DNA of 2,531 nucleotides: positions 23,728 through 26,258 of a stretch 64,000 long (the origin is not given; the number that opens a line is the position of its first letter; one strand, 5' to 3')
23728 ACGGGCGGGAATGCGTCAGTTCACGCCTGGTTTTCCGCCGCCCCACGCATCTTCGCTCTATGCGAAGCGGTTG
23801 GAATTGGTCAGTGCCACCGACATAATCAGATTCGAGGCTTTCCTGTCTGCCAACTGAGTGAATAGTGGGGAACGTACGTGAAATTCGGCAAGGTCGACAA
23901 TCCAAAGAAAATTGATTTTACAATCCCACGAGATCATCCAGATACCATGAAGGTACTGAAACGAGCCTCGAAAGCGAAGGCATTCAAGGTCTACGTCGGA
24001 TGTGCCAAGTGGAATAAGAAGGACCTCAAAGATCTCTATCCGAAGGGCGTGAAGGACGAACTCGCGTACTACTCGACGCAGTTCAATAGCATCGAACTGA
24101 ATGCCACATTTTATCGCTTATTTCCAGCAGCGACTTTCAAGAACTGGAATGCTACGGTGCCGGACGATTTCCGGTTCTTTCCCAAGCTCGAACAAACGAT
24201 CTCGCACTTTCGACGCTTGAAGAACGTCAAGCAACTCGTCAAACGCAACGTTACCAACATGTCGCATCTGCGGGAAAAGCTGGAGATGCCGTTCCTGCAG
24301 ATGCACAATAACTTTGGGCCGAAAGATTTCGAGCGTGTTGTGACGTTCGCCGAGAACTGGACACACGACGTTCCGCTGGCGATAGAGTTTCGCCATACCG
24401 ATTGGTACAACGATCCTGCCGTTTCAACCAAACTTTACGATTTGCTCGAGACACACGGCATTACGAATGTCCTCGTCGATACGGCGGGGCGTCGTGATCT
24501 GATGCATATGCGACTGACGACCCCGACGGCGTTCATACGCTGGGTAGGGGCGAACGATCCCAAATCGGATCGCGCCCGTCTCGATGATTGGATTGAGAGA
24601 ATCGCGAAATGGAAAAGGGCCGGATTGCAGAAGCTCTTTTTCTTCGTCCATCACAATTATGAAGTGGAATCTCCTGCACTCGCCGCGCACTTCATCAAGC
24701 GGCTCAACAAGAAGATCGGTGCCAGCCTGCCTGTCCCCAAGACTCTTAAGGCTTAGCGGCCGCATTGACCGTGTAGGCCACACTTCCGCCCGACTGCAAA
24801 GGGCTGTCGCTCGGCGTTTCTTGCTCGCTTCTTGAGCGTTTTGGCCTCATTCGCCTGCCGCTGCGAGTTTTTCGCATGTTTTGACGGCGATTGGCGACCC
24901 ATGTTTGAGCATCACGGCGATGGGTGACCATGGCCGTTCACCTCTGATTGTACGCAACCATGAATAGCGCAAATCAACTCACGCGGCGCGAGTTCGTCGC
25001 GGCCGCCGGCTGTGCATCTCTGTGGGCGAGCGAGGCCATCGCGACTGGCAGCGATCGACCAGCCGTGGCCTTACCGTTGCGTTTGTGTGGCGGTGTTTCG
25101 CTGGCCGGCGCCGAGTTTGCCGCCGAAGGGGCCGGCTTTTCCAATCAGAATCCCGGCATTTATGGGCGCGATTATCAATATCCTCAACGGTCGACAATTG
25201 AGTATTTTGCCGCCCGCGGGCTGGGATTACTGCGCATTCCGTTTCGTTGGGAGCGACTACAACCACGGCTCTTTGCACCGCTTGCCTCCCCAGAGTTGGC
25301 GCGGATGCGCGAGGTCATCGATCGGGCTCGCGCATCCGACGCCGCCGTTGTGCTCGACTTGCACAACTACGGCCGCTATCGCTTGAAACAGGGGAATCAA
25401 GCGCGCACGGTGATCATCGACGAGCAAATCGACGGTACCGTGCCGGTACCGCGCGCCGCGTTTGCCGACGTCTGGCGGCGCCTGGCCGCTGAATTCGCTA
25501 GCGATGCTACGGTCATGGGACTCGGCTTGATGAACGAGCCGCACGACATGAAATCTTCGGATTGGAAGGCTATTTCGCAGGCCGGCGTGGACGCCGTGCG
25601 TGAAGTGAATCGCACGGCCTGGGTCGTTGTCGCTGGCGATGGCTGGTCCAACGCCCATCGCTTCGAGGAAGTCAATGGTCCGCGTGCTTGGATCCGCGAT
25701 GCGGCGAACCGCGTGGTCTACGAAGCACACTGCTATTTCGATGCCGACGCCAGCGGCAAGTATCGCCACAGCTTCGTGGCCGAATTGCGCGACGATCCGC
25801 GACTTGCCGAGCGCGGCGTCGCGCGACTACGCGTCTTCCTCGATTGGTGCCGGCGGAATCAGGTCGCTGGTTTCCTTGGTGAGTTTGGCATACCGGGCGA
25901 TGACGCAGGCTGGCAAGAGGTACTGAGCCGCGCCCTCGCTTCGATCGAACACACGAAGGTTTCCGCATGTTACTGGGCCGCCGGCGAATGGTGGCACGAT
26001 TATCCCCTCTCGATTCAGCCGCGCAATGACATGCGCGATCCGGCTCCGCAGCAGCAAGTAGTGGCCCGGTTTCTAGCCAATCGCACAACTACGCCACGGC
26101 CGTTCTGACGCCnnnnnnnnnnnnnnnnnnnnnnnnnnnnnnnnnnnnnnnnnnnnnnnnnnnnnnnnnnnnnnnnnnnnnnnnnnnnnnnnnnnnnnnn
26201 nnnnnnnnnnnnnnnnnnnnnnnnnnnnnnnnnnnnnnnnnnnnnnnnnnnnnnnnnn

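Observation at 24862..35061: Recurring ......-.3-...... palindrome confined to upstream regions of the polysaccharide, PilZ and two-component genes: a candidate locus-specific regulon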

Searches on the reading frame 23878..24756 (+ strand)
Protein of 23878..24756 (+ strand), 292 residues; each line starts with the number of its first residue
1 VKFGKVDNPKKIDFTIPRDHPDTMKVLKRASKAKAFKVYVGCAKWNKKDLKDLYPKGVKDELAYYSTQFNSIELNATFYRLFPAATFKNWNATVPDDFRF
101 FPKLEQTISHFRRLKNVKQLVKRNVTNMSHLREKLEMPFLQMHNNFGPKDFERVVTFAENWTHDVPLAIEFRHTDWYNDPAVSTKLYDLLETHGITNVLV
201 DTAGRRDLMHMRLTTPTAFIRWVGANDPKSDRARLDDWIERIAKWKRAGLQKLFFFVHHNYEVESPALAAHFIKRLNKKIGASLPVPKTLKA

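Call 7: search_protein_families(library=pfam, proteins=[window:23878-24756:+])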
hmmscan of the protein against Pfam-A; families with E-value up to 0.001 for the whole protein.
window:23878-24756:+ (292 aa): 1 family
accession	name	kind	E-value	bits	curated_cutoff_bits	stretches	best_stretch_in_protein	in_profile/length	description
PF01904.24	DUF72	-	5.8e-51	174.1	25.3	1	54-274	1-216/217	Protein of unknown function DUF72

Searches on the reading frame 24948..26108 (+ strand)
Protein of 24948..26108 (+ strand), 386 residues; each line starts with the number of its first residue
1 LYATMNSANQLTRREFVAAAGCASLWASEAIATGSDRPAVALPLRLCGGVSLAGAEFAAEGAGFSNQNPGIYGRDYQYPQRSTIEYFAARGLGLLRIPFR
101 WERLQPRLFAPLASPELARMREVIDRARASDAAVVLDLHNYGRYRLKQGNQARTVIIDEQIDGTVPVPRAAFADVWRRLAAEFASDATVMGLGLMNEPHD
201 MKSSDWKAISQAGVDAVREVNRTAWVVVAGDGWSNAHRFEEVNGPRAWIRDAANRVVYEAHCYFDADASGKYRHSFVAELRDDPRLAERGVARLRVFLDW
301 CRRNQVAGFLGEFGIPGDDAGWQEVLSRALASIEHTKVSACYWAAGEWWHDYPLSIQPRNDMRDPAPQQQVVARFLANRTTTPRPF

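Call 7: search_protein_families(library=pfam, proteins=[window:24948-26108:+])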
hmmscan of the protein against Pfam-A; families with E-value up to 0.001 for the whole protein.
window:24948-26108:+ (386 aa): 1 family
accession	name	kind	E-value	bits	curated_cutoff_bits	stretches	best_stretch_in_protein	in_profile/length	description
PF00150.24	Cellulase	-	1.2e-38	133.7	23.5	1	61-346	10-269/272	Cellulase (glycosyl hydrolase family 5)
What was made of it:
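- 24961..26108 (+): GH5 glycoside hydrolase gene. Pfam Cellulase PF00150, E 1e-38 (call 7).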
